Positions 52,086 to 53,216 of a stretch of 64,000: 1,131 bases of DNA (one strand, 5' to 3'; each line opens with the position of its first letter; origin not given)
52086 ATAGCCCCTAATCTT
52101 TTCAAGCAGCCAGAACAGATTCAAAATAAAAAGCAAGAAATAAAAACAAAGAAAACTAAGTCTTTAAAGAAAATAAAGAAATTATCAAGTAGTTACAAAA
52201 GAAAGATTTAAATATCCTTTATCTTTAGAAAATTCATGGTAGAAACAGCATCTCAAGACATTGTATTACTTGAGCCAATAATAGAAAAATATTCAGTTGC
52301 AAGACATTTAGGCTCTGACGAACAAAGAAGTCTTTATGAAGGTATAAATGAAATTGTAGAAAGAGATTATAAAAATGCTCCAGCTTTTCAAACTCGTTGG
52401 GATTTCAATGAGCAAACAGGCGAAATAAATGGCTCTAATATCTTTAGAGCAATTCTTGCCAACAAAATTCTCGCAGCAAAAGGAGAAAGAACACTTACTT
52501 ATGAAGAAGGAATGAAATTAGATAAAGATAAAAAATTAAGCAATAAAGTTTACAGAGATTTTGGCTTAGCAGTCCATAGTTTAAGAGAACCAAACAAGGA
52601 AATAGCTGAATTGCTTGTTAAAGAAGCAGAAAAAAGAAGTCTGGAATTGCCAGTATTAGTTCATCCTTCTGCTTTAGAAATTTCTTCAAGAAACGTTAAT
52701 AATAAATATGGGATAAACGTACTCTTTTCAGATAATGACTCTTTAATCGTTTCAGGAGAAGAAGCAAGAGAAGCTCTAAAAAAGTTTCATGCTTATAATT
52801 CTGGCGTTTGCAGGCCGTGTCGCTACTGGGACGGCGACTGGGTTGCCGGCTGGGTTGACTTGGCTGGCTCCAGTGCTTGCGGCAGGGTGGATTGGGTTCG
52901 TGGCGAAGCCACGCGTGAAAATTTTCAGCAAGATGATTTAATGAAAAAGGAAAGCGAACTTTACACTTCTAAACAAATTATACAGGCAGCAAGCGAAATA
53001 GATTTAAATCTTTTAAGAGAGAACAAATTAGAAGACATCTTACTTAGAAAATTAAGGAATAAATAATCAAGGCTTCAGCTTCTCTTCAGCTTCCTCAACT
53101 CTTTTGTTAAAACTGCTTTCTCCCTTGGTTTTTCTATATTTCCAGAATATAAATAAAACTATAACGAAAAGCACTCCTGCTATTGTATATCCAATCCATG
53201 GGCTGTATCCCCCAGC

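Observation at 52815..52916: The second hypervariable island marks where the duplicated segment ends, as expected at a DGR homing (IMH) boundary.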

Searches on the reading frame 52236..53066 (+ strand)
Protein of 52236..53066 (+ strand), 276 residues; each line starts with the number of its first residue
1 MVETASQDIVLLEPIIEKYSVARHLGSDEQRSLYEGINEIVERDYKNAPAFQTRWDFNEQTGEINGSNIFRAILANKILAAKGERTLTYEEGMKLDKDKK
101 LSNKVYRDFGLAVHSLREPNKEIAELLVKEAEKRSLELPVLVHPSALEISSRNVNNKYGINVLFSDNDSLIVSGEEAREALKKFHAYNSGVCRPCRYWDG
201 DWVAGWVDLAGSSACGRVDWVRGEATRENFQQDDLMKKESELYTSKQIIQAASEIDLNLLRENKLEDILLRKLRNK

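Call 13: search_protein_families(library=pfam, proteins=[window:52236-53066:+], max_evalue=0.01)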
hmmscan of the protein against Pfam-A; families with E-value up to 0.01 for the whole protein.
window:52236-53066:+ (276 aa): 0 families

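Call 14: find_homologous_proteins(query=window:52236-53066:+)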
Query window:52236-53066:+ (276 aa): 7 proteins with E <= 0.001 among 885 candidates.
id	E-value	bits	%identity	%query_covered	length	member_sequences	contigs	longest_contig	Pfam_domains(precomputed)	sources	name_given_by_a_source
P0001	1.9e-178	609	100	100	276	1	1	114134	-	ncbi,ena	-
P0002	2.4e-93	330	69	82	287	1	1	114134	-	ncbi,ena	-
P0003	8.5e-90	319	57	95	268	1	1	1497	-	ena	-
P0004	6.9e-56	208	47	87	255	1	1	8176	-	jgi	jgi:hypothetical protein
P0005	4.8e-54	202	56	71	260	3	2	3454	-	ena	-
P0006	5.9e-54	201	48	85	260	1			-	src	-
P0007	9.9e-26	109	38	83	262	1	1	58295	-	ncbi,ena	-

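Call 16: find_encoding_contigs(protein=P0001, flank=10000, max_places=4)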
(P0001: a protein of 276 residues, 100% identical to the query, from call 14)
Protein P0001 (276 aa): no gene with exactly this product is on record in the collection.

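Call 17: find_encoding_contigs(protein=P0007, flank=10000, max_places=4)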
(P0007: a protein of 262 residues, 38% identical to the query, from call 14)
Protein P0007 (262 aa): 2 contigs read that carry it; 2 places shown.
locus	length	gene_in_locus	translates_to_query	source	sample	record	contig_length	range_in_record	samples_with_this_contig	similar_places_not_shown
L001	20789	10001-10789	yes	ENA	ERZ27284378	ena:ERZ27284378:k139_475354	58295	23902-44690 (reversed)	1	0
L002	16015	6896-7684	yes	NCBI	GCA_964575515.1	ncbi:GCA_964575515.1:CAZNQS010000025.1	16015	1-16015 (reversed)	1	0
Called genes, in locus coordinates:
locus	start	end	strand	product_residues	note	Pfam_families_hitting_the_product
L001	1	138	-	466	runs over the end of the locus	-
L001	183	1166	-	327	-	PF07992:Pyr_redox_2, PF13738:Pyr_redox_3, PF00070:Pyr_redox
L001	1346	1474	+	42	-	-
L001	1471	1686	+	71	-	PF12323:HTH_OrfB_IS605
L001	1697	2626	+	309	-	PF01385:OrfB_IS605, PF07282:Cas12f1-like_TNB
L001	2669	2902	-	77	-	PF00462:Glutaredoxin, PF13417:GST_N_3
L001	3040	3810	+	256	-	PF01909:NTP_transf_2, PF18765:Polbeta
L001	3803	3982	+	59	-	-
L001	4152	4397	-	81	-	-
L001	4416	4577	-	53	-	-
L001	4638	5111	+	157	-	PF04073:tRNA_edit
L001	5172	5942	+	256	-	-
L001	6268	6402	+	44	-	-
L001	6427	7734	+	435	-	PF01637:ATPase_2 (faint), PF13173:AAA_14, PF13635:DUF4143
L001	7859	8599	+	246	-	PF00932:LTD (faint), PF00565:SNase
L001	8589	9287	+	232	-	-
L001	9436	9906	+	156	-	PF27325:MJ0538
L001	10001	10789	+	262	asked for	-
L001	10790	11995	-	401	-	-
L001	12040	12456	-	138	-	PF00077:RVP (weak), PF13650:Asp_protease_2, PF13975:gag-asp_proteas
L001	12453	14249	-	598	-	-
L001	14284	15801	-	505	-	PF01896:DNA_primase_S (weak)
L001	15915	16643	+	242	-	PF00705:PCNA_N, PF02747:PCNA_C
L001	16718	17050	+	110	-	-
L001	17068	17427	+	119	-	PF10049:DUF2283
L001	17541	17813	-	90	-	-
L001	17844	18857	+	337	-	-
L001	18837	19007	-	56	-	PF20582:UPF0758_N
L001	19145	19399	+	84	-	-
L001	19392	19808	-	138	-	PF01850:PIN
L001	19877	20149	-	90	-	-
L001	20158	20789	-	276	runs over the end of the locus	PF18765:Polbeta (weak)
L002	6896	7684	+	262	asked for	-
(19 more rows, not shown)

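Call 20: find_encoding_contigs(protein=P0004, flank=10000, max_places=3)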
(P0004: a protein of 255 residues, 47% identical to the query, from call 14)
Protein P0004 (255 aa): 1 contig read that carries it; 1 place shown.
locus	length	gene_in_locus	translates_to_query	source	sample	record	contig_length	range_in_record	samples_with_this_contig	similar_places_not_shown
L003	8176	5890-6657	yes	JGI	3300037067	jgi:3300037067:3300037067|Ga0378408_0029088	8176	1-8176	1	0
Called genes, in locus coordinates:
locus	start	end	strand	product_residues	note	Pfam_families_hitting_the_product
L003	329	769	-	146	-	-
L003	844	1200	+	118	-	-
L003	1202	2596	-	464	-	PF02163:Peptidase_M50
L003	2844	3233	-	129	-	PF21485:IF5A-like_N, PF08207:EFP_N, PF01287:eIF-5a (weak)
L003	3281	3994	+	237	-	PF00254:FKBP_C, PF22199:FKBP26_IF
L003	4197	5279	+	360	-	PF00091:Tubulin, PF12327:FtsZ_C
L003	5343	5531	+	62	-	PF00584:SecE (weak)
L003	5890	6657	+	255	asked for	-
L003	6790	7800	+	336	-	-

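Call 21: find_encoding_contigs(protein=P0005, flank=10000, max_places=3)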
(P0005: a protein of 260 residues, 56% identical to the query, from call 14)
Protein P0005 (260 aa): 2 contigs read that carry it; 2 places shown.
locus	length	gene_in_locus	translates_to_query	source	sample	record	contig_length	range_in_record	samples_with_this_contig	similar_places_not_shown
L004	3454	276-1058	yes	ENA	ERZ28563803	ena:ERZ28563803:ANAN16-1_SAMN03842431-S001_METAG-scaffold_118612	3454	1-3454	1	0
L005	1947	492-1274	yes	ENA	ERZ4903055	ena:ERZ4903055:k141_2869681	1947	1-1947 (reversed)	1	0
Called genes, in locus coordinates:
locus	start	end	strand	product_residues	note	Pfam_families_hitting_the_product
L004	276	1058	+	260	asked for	-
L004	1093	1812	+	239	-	-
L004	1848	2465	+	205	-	PF00078:RVT_1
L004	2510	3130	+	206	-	PF04013:Methyltrn_RNA_2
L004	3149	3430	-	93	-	-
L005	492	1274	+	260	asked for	-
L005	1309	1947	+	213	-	?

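Call 22: find_encoding_contigs(protein=P0003, flank=10000, max_places=3)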
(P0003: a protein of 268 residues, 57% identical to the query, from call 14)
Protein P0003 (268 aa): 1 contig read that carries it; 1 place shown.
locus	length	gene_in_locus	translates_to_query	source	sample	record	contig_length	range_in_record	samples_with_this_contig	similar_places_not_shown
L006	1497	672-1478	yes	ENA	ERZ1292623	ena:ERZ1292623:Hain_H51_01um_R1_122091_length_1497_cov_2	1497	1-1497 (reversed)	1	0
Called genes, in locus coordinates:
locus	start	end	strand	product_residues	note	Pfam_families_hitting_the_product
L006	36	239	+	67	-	PF04014:MazE_antitoxin (weak)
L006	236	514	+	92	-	PF01850:PIN (weak)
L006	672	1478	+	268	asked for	-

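Call 41: find_related_loci(query=A1, collection=genome_contigs, flank=10000)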
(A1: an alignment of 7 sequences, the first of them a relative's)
Query A1 (276 aa) in genome_contigs; peptide patterns used: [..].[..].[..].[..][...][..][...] (x = any residue, [..] = any of these).
20 stretches matched a pattern; 2 encode a relative of the query (tblastn E <= 1e-3); 2 distinct loci.
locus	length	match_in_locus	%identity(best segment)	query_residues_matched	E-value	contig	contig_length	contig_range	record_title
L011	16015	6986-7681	38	47-276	2e-32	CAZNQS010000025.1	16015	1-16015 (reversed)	MAG TPA_asm: Candidatus Woesearchaeota archaeon isolate SRP178908_co1_140 genome assembly, contig: NODE_2402_length_1601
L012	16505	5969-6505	29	57-230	4e-9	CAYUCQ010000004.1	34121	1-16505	MAG TPA_asm: Candidatus Woesearchaeota archaeon isolate SRP050083_co3_194 genome assembly, contig: NODE_839_length_34121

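Call 65: search_solved_structures(query=A1, max_evalue=1, show_alignments=2)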
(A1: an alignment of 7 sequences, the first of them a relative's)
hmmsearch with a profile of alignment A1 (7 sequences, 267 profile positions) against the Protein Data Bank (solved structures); distinct sequences matched with E-value up to 1: 1.
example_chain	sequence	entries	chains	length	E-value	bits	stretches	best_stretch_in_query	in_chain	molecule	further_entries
5mdn_A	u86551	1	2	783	0.01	18.3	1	134-230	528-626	DNA polymerase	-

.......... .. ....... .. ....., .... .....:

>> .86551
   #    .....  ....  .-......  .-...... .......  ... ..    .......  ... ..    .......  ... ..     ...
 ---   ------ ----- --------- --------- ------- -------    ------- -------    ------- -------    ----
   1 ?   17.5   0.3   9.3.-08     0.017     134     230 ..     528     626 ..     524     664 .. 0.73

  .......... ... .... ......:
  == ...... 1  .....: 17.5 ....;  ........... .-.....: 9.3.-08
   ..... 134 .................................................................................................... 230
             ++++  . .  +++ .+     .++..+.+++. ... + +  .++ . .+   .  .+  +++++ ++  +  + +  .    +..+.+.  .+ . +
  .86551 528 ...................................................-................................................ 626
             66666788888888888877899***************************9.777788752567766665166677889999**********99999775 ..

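Call 70: predict_structure(alignment_id=A1)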
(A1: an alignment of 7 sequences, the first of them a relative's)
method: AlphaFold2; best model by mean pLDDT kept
length: 276 residues; sequences in the alignment: 7
mean_pLDDT: 40.6   pTM: 0.28
mean pLDDT of the five models: 40.6, 38.9, 38.5, 38.4, 36.8
residues with pLDDT >= 90: 0; 70-90: 2; 50-70: 81; < 50: 193
segments of 3 or more residues with pLDDT < 50: 1-27, 48-67, 99-235
pLDDT, mean of each block of 10 residues (from residue 1): 29 26 43 60 59 32 39 57 51 53 30 29 39 34 29 31 29 38 32 24 26 26 33 49 61 61 64 60
secondary structure, 60 per line:
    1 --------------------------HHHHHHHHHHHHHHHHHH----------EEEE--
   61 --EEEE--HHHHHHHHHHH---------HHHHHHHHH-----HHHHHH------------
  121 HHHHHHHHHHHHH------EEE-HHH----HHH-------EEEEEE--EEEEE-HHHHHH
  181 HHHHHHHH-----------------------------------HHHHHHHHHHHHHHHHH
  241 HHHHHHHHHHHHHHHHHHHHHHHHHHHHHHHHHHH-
elements in order: H27-44 E55-58 E63-66 H69-79 H89-97 H103-108 H121-133 E140-142 E161-166 E169-173 H175-188 H224-275

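Call 71: find_homologous_proteins(query=A1, max_evalue=0.001)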
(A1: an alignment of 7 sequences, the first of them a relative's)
Query A1 (7 sequences) (276 aa, profile of the alignment): 56 proteins with E <= 0.001 among 8000 candidates.
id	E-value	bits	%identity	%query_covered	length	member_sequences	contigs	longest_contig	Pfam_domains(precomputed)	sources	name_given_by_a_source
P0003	6.5e-127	440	57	95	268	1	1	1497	-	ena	-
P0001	1.1e-125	436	100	100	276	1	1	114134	-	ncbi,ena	-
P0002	1.0e-118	413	69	82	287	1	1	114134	-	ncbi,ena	-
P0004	1.9e-115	403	47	87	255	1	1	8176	-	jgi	jgi:hypothetical protein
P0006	5.1e-114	398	48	85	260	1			-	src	-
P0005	2.1e-112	393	56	71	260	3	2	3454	-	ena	-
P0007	4.6e-76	274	38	83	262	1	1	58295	-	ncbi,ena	-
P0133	8.8e-69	250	45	82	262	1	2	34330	-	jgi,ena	jgi:hypothetical protein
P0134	4.6e-63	231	43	83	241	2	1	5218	-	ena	-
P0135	2.0e-60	222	43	82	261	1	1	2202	-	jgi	jgi:hypothetical protein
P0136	3.5e-50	189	29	75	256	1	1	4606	-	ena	-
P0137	7.3e-48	181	29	70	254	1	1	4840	-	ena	-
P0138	1.2e-47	180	28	75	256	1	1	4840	-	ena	-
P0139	2.4e-45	173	26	75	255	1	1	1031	-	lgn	-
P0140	1.9e-44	170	28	66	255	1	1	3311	-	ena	-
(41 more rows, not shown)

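Call 82: predict_structure(alignment_id=A3)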
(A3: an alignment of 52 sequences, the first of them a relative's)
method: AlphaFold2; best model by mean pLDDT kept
length: 276 residues; sequences in the alignment: 52
mean_pLDDT: 89.8   pTM: 0.81
mean pLDDT of the five models: 89.8, 89.7, 89.2, 87.7, 87.2
residues with pLDDT >= 90: 193; 70-90: 62; 50-70: 17; < 50: 4
segments of 3 or more residues with pLDDT < 50: 1-4
pLDDT, mean of each block of 10 residues (from residue 1): 59 83 94 98 96 96 95 97 97 95 93 96 97 98 97 91 96 98 93 95 93 93 84 76 84 83 65 61
secondary structure, 60 per line:
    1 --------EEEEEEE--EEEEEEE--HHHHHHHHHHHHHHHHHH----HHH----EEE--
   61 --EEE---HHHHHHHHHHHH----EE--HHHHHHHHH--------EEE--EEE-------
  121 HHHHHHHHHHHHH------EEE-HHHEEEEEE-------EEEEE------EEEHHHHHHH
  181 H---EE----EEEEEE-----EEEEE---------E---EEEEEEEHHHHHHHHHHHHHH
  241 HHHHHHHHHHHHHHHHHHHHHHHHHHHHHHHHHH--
elements in order: E9-15 E18-24 H27-44 E56-58 E63-65 H69-80 H89-97 E106-108 E111-113 H121-133 E140-142 E147-152 E160-164 E171-173 H174-181 E191-196 E202-206 E220-226 H227-274

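Call 85: fold_search(model_id=the predicted structure, library=pdb)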
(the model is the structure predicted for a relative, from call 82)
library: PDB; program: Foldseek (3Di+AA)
matches with E <= 10: 220; with E <= 0.001: 0
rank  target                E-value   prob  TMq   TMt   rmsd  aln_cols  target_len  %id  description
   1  6py1                  1.4e-01  0.14  0.20  0.36  11.3       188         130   12  Crystal Structure of the Carbohydrate Recognition Domain of the Human Macrophage Galactose C-Type Lectin Bound to GalNAc (released 2020-07-29)
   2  8hkc_A                2.2e-01  0.02  0.08  0.09  17.4       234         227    9  Cryo-EM structure of E. coli RNAP sigma32 complex (released 2023-05-31)
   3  5ci7                  2.3e-01  0.02  0.09  0.09  18.2       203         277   11  Structure of ULK1 bound to a selective inhibitor (released 2015-08-26)
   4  8ts0_A                3.0e-01  0.11  0.20  0.35  10.6       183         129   10  Crystal Structure of human ASGR1 CRD (Carbohydrate Recognition Domain) bound to 8M24 Fab (released 2024-06-19)
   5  9hye_B                3.5e-01  0.15  0.25  0.43  10.1       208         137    9  Structure of the Mus musclus Langerin carbohydrate recognition domain with depleted Calcium (released 2025-11-19)
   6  4wno                  3.5e-01  0.02  0.11  0.11  18.5       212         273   11  Structure of ULK1 bound to an inhibitor (released 2015-01-14)
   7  5odk_A                5.1e-01  0.08  0.10  0.14   7.6        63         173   19  Single-stranded DNA-binding protein from bacteriophage Enc34, C-terminal truncation (released 2017-10-25)
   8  2cve                  5.9e-01  0.01  0.08  0.12  21.4       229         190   12  Crystal structure of a conserved hypothetical protein TT1547 from thermus thermophilus HB8 (released 2005-12-02)
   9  5btw_A                6.7e-01  0.09  0.13  0.23  13.6        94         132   11  Structure of the N-terminal domain of lpg1496 from Legionella pneumophila (released 2015-08-26)
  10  7oq4_D                7.6e-01  0.01  0.13  0.14  24.3       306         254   14  Cryo-EM structure of the ATV RNAP Inhibitory Protein (RIP) bound to the DNA-binding channel of the host's RNA polymera (released 2021-08-25)
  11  5zx2_A                8.7e-01  0.01  0.08  0.10  17.2       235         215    7  Mycobacterium tuberculosis RNA polymerase transcription initiation complex with ECF sigma factor sigma H and 7nt RNA (released 2019-03-20)
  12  4g96_C                1.1e+00  0.09  0.22  0.41  10.1       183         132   12  Crystal structure of calcium2+-free wild-type CD23 lectin domain (released 2013-06-26)
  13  5odk_B                1.1e+00  0.06  0.10  0.14   8.6        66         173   20  Single-stranded DNA-binding protein from bacteriophage Enc34, C-terminal truncation (released 2017-10-25)
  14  7oqy_D                1.1e+00  0.01  0.13  0.13  23.8       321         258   11  Cryo-EM structure of the cellular negative regulator TFS4 bound to the archaeal RNA polymerase (released 2021-08-25)
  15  7ast_H                1.1e+00  0.01  0.08  0.07  21.0       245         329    8  Apo Human RNA Polymerase III (released 2020-12-23)
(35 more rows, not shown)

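Call 90: fold_search(model_id=the predicted structure, library=viral)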
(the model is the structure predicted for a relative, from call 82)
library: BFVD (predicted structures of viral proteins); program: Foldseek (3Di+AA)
matches with E <= 10: 196; with E <= 0.001: 0
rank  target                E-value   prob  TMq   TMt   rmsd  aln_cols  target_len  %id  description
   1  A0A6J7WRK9            2.8e-02  0.06  0.14  0.17  18.0       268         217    8  Uncharacterized protein [uncultured Caudovirales phage]
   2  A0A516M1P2            1.9e-01  0.23  0.12  0.18   6.6        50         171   14  (no name in the UniProt tables at hand)
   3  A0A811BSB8            2.0e-01  0.04  0.11  0.11  16.2       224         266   11  Uncharacterized protein [Pandoravirus japonicus]
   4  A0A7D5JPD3            2.8e-01  0.06  0.10  0.11  18.1       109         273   13  (no name in the UniProt tables at hand)
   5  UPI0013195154         3.0e-01  0.02  0.13  0.14  16.5       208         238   17  (no name look-up for this kind of identifier)
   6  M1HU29                3.9e-01  0.02  0.13  0.07  21.4       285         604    9  (no name in the UniProt tables at hand)
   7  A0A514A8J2            8.2e-01  0.06  0.13  0.18  15.4       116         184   11  Uncharacterized protein [Pantoea phage Kyle]
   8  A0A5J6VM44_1          1.2e+00  0.02  0.13  0.06  19.6       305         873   10  SAM domain protein [Megaviridae environmental sample]
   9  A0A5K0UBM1            1.4e+00  0.03  0.12  0.11  13.4       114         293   10  Cell division cycle protein 123 [Yasminevirus sp. GU-2018]
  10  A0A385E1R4            1.4e+00  0.01  0.10  0.11  17.8       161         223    9  (no name in the UniProt tables at hand)
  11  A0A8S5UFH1            1.4e+00  0.01  0.11  0.10  22.7       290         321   14  Uncharacterized protein [Myoviridae sp. ctcyQ27]
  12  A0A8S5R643            1.4e+00  0.01  0.12  0.12  19.6       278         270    8  Uncharacterized protein [Myoviridae sp. ctaOv25]
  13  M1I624                1.5e+00  0.06  0.10  0.11   5.4        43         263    9  (no name in the UniProt tables at hand)
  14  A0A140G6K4            1.5e+00  0.04  0.10  0.16  10.5        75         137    7  Uncharacterized protein [Arthrobacter phage Kitkat]
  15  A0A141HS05            1.6e+00  0.03  0.11  0.21  13.4       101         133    9  (no name in the UniProt tables at hand)
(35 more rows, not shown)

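Call 93: search_solved_structures(query=A3, max_evalue=10, show_alignments=2)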
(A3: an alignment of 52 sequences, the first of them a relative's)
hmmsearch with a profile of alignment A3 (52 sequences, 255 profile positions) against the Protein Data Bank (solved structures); distinct sequences matched with E-value up to 10: 3.
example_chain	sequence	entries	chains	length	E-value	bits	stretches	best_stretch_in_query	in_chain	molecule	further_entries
9lbv_A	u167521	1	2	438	0.69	12.4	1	12-56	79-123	Histidinol dehydrogenase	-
8xsq_A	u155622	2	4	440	0.69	12.4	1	12-56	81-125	Histidinol dehydrogenase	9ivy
3bww_A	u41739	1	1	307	1.9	11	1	18-81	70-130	Protein of unknown function DUF692/COG3220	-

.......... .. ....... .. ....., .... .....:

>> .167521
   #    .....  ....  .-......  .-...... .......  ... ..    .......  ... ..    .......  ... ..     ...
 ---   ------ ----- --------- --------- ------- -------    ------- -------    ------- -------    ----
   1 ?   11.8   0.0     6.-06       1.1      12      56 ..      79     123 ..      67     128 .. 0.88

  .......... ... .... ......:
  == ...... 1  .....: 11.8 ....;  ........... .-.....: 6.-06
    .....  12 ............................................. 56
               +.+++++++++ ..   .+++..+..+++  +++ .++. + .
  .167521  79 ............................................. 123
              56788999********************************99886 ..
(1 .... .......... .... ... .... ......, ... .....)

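Call 102: search_solved_structures(query=L001:5172-5939:+, max_evalue=10, show_alignments=1)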
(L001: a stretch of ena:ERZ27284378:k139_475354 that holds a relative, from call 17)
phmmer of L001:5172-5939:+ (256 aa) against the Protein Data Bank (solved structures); distinct sequences matched with E-value up to 10: 0.
